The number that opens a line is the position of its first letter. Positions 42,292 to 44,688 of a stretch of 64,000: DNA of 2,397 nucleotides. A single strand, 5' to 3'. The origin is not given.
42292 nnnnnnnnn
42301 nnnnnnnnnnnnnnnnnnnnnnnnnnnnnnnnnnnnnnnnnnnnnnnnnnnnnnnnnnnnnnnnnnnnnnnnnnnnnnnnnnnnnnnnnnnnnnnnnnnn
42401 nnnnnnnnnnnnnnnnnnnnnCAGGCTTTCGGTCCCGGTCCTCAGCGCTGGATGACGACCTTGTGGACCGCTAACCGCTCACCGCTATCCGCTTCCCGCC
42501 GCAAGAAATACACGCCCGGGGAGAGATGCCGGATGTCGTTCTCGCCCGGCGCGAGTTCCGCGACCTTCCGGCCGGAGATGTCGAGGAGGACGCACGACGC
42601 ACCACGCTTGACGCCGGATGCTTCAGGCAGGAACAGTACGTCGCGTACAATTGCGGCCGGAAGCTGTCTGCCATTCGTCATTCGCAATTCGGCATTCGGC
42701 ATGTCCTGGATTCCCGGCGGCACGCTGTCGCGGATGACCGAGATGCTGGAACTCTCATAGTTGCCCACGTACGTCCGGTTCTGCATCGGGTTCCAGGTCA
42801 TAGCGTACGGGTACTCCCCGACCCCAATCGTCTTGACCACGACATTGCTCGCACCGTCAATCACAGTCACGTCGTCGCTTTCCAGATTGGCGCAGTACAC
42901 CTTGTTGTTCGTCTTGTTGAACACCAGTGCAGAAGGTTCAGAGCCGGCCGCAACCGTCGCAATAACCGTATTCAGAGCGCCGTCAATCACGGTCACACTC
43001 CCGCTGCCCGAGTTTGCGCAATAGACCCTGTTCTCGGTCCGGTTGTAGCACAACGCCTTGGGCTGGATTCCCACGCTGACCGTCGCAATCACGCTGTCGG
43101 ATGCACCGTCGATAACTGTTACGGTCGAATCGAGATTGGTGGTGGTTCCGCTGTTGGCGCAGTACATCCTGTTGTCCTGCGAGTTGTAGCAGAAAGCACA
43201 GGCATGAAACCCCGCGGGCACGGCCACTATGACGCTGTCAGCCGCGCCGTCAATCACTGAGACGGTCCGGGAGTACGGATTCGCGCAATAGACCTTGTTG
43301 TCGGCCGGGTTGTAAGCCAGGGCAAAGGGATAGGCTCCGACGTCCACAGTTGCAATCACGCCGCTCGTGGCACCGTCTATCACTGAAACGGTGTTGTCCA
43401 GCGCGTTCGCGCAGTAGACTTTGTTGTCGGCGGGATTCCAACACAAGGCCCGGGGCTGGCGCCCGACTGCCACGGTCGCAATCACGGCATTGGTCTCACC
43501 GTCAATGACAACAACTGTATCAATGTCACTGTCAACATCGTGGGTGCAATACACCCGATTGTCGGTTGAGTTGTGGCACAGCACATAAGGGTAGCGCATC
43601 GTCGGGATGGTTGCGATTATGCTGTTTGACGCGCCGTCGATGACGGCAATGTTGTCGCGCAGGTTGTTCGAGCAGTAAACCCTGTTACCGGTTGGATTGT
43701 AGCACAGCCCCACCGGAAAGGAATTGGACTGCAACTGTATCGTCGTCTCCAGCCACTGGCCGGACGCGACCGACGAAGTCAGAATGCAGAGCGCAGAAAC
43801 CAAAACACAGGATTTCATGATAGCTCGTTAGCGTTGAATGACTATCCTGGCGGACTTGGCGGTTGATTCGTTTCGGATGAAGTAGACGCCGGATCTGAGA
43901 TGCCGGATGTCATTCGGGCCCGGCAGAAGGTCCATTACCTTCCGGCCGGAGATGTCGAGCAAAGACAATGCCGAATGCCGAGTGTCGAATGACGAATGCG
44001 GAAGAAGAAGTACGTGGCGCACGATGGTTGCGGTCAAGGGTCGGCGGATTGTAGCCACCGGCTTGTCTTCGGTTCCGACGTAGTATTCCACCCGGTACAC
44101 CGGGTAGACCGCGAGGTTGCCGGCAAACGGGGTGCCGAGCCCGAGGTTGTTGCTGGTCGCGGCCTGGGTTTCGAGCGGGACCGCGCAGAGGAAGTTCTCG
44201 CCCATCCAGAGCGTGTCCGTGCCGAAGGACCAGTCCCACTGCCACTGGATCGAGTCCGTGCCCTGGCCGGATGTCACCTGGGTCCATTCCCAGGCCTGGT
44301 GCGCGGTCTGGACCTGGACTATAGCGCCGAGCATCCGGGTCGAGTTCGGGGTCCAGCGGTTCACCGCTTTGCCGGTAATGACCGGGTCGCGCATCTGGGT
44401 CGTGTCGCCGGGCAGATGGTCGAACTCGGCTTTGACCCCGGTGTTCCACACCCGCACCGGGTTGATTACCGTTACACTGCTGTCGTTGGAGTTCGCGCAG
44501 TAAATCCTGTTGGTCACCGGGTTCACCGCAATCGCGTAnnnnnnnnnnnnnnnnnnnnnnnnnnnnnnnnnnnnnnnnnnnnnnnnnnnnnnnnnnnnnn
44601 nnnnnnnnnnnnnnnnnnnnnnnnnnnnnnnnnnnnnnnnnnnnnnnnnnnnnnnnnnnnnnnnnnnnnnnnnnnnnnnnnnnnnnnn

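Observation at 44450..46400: ~16 near-identical 123-bp tandem repeats inside a YVTN beta-propeller T9SS gene, a likely hypervariable/contingency locus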

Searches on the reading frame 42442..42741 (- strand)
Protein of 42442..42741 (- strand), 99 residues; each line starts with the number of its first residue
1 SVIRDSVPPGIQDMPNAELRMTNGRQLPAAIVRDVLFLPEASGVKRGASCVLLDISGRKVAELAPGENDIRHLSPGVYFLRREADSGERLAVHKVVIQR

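Call 19: search_protein_families(library=pfam, proteins=[window:42442-42741:-], max_evalue=1)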
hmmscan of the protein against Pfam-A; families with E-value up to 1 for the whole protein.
window:42442-42741:- (99 aa): 1 family
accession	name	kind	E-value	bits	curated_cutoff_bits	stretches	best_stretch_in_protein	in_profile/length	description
PF18962.6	Por_Secre_tail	-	0.0045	17.7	27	1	48-97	22-75/75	Secretion system C-terminal sorting domain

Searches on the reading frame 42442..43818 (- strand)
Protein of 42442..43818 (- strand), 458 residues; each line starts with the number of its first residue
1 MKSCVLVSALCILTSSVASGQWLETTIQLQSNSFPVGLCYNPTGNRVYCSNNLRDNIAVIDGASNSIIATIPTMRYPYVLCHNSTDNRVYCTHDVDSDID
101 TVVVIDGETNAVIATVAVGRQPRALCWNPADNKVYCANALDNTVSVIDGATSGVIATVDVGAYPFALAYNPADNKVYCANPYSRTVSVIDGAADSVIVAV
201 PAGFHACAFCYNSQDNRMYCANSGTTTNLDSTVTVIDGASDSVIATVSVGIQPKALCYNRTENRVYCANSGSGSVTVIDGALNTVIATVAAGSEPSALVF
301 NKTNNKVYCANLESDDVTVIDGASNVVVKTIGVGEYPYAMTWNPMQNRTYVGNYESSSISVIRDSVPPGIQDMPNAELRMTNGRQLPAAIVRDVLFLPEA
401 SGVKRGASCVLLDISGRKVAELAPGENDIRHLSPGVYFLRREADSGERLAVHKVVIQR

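Call 4: search_protein_families(library=pfam, proteins=[window:42442-43818:-], max_evalue=0.01)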
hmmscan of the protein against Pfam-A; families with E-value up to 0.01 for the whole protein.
window:42442-43818:- (458 aa): 9 families
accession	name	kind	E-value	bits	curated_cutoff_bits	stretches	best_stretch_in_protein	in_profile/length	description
PF21783.3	YNCE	-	1.1e-16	61.5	27.1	3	96-176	46-125/339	YNCE-like beta-propeller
PF25174.1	Beta-prop_THOC3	-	1.7e-14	54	305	2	123-230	50-156/272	THOC3 beta-propeller domain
PF10282.15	Lactonase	-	2.6e-10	40.5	21.7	0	285-362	29-113/344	Lactonase, 7-bladed beta-propeller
PF02239.22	Cytochrom_D1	-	7.2e-06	25.2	25.5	0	185-362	16-198/368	Cytochrome D1 heme domain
PF16819.11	DUF5074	-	0.00012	21.7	27.2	0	44-145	153-251/353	Domain of unknown function (DUF5074)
PF23414.1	Beta-prop_EML_2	-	0.00023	21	90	0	225-307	14-96/266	Echinoderm microtubule-associated protein second beta-propeller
PF08450.18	SGL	-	0.00042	20.4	26.3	0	102-202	117-224/246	SMP-30/Gluconolactonase/LRE-like region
PF13585.12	CHU_C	-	0.002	18.7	27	0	39-82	33-72/86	CHU_C Type IX secretion signal domain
PF18962.6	Por_Secre_tail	-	0.0061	17.3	27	0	408-456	23-75/75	Secretion system C-terminal sorting domain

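Call 5: search_protein_families(library=ncbifam, proteins=[window:42442-43818:-], max_evalue=0.01)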
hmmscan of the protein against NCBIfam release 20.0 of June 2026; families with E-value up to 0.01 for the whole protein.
window:42442-43818:- (458 aa): 11 families
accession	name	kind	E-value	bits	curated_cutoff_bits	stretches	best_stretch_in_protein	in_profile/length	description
TIGR02276.1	beta_rpt_yvtn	repeat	1.1e-68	227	27.85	7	129-170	1-42/42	beta-propeller repeat protein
TIGR03866.1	PQQ_ABC_repeats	subfamily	2e-48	165.1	287.3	3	44-172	10-135/310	PQQ-dependent catabolism-associated beta-propeller protein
NF052340.1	hydrazine_beta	equivalog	2.8e-28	99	560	5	267-351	49-133/372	hydrazine synthase subunit beta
NF052280.1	7_blade_YncE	equivalog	7.6e-27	94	400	2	25-179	164-316/338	7-bladed beta-propeller protein YncE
NF052342.1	hydrazine_BC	exception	1.1e-21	76.7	1250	4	269-355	57-143/690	hydrazine synthase subunit beta-gamma fusion subunit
NF048007.1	MmpL3Stblzr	equivalog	3.1e-13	49.6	600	2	38-225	138-329/366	MmpL3/TtfA transport complex stabilizer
NF008258.1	PRK11028.1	equivalog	3.8e-09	36.1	370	0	115-150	171-206/330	6-phosphogluconolactonase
NF052460.1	L-NosZ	equivalog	4.1e-09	35.5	700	1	131-378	54-297/480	clade III lactonase-type nitrous-oxide reductase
NF038117.1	choice_anch_I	subfamily_domain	2.8e-05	23.2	300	0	167-273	4-117/458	choice-of-anchor I family protein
TIGR04183.1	Por_Secre_tail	domain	0.0019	18.2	23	0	406-457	20-72/72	T9SS type A sorting domain-containing protein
NF053768.1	CIS12_fam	equivalog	0.0057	15.4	860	0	219-322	59-155/715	CIS12 family contractile injection system protein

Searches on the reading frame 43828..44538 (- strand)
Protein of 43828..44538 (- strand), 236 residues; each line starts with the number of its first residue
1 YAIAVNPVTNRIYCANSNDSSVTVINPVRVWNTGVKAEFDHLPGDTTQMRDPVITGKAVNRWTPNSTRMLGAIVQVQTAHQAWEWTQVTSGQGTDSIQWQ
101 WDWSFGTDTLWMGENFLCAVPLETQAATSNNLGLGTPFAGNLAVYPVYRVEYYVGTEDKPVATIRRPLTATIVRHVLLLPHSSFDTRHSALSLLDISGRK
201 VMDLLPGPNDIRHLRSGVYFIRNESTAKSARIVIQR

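Call 19: search_protein_families(library=pfam, proteins=[window:43828-44415:-], max_evalue=1)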
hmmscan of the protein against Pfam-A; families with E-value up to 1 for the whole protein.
window:43828-44415:- (195 aa): 1 family
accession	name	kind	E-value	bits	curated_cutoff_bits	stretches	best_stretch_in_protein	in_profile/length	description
PF18962.6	Por_Secre_tail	-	0.033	14.9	27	1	144-192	18-74/75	Secretion system C-terminal sorting domain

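Call 20: find_related_loci(query=window:43828-44538:-, collection=genome_contigs, flank=6000)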
Query window:43828-44538:- (236 aa) in genome_contigs; peptide patterns used: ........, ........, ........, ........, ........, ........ (x = any residue, [..] = any of these).
57 stretches matched a pattern; 5 encode a relative of the query (tblastn E <= 1e-3); 5 distinct loci.
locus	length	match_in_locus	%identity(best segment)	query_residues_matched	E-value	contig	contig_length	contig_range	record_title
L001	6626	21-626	54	32-236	1e-68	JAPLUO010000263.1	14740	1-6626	MAG: candidate division WOR-3 bacterium isolate LacPavin_0920_WC90_MAG_62_12 LacPavin_0920_WC90_scaffold_470323, whole g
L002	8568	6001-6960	54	1-236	5e-78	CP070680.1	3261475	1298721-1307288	MAG: candidate division WOR-3 bacterium isolate bin69 chromosome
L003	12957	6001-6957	49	1-236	1e-70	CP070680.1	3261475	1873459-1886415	MAG: candidate division WOR-3 bacterium isolate bin69 chromosome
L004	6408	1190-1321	59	193-236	3e-12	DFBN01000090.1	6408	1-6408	MAG TPA_asm: candidate division WOR-3 bacterium UBA3079 UBA3079_contig_78519, whole genome shotgun sequence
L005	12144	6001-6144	45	189-233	1e-5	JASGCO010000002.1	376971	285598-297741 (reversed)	MAG: Sediminibacterium sp. isolate MAG03 NODE_3_length_376971_cov_21.836388, whole genome shotgun sequence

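Call 63: find_related_loci(query=window:43828-44538:-, collection=metagenome_contigs, flank=5000)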
Query window:43828-44538:- (236 aa) in metagenome_contigs; peptide patterns used: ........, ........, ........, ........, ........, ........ (x = any residue, [..] = any of these).
87 stretches matched a pattern; 2 encode a relative of the query (tblastn E <= 1e-3); 2 distinct loci.
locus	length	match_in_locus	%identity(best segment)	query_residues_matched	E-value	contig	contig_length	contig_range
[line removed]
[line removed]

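Call 76: find_homologous_proteins(query=window:43828-44457:-, max_evalue=0.00001)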
Query window:43828-44457:- (209 aa): 101 proteins with E <= 0.00001 among 166 candidates.
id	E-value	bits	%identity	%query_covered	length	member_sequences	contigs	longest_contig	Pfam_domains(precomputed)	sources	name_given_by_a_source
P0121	2.3e-67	245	57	98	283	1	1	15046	-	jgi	jgi:YVTN family beta-propeller protein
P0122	3.7e-64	234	56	98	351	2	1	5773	PF10282.16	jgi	jgi:YVTN family beta-propeller protein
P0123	6.8e-62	227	54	98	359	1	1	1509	-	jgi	-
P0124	1.3e-61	226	54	98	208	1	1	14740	-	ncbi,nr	ncbi:MAG: hypothetical protein NTX53_12280, partial [candidate division WOR-3 bacterium]|nr:hypothet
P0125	3.2e-61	225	54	98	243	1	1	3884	-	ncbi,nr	ncbi:MAG: hypothetical protein NTX53_05450 [candidate division WOR-3 bacterium]|nr:hypothetical prot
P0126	1.2e-60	223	55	94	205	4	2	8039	-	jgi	-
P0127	2.2e-60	222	55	96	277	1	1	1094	-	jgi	jgi:YVTN family beta-propeller protein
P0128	3.9e-60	221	54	95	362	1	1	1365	PF22058.3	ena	-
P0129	2.2e-59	219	53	97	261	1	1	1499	-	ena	-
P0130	5.4e-59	217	54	94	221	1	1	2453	-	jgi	jgi:hypothetical protein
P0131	1.5e-58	216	54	93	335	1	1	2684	-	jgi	jgi:YVTN family beta-propeller protein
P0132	1.8e-58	216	54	91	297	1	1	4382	-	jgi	-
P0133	1.9e-58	215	51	98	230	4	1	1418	-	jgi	jgi:hypothetical protein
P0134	2.2e-58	215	54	99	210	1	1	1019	-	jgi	jgi:hypothetical protein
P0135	3.4e-58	215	52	98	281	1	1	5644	-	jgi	-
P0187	3.1e-44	169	49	85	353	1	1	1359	PF18962.8,PF13860.13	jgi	jgi:YVTN family beta-propeller protein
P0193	1.9e-41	160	40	100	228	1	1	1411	PF18962.8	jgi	jgi:hypothetical protein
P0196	8.9e-40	154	58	61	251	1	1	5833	PF18962.8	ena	-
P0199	1.0e-38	151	58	60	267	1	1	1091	PF18962.8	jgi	jgi:hypothetical protein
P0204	3.0e-33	133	42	84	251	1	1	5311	PF18962.8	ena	-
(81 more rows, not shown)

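Call 78: find_encoding_contigs(protein=P0122, flank=3000, max_places=2)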
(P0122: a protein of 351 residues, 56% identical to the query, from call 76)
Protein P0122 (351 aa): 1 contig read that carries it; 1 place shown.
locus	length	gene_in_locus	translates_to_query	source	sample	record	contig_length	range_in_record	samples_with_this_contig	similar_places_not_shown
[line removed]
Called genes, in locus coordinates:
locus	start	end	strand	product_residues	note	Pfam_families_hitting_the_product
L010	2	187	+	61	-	?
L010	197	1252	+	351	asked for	PF10282:Lactonase (faint)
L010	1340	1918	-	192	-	PF01558:POR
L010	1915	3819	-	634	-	PF01855:POR_N, PF12837:Fer4_6 (faint), PF02775:TPP_enzyme_C, PF12838:Fer4_7 (faint), PF12797:Fer4_2 (faint), PF13187:Fer4_9 (weak), PF13237:Fer4_10 (faint), PF00037:Fer4 (weak)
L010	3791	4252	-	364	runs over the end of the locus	PF00871:Acetate_kinase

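Call 79: find_encoding_contigs(protein=P0135, flank=3000, max_places=2)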
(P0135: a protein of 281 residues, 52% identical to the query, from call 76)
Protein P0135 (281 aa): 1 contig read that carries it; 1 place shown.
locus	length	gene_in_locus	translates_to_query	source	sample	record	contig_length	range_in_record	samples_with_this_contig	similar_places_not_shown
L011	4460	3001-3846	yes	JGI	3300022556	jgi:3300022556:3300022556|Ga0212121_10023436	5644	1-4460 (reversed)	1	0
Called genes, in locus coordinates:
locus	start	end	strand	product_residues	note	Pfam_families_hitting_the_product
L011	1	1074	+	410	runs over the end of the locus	PF01702:TGT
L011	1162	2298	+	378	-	PF13458:Peripla_BP_6, PF13433:Peripla_BP_5, PF01094:ANF_receptor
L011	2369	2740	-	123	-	PF00072:Response_reg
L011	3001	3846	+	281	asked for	-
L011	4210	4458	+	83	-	?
